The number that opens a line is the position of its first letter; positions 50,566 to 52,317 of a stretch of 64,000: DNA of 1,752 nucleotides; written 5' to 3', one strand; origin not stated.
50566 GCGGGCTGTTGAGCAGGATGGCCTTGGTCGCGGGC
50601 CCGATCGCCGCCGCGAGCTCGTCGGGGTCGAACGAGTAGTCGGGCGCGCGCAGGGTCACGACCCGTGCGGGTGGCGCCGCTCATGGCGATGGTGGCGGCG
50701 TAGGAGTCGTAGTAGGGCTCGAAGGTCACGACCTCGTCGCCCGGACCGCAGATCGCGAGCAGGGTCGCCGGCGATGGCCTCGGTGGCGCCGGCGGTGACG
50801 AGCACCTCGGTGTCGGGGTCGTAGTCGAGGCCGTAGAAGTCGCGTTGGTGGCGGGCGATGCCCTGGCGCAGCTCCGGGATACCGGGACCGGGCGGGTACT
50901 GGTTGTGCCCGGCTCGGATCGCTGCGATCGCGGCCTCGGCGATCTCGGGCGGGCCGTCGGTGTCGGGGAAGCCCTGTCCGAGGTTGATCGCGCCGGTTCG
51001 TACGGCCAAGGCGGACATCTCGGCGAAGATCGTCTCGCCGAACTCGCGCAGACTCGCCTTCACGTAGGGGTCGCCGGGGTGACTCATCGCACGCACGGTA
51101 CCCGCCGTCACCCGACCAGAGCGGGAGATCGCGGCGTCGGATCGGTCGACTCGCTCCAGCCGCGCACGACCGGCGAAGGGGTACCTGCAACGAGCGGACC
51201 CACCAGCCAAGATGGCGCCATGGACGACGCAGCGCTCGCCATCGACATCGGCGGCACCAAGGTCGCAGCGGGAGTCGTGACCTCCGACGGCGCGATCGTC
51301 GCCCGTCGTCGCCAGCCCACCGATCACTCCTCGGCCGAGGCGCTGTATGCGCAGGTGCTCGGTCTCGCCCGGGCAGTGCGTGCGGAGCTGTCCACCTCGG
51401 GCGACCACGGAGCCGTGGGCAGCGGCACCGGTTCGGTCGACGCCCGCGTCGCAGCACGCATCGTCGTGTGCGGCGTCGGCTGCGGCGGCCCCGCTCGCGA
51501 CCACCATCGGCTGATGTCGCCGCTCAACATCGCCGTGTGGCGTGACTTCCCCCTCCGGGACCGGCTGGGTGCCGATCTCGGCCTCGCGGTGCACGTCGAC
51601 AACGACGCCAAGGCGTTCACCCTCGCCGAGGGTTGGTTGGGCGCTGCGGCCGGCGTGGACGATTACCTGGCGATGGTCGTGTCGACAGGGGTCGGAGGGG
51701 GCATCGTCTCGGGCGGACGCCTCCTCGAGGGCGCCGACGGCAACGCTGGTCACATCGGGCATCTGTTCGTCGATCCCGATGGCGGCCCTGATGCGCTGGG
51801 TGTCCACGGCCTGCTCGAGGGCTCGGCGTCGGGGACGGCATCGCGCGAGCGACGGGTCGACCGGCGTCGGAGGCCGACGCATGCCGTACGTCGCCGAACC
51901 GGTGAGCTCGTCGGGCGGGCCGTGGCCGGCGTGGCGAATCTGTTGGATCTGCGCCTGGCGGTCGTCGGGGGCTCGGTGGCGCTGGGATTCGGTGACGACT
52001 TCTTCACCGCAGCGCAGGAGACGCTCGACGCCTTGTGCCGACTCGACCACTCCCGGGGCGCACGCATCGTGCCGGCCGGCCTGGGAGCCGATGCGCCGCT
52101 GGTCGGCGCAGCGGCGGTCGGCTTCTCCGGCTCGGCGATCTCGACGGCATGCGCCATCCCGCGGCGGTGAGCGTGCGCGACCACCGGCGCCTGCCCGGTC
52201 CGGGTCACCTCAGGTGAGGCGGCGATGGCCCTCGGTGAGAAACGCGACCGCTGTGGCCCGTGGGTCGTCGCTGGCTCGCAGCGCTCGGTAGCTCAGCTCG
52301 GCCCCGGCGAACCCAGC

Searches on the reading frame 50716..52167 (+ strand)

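Call 98: search_protein_families(library=pfam, proteins=[window:50716-52167:+], max_evalue=0.00001)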
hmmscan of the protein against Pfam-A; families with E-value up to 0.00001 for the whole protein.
window:50716-52167:+ (484 aa): 1 family
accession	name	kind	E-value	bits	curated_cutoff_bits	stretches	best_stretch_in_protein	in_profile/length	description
PF00480.26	ROK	-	1.3e-38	133.6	22.9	1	174-467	2-289/294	ROK family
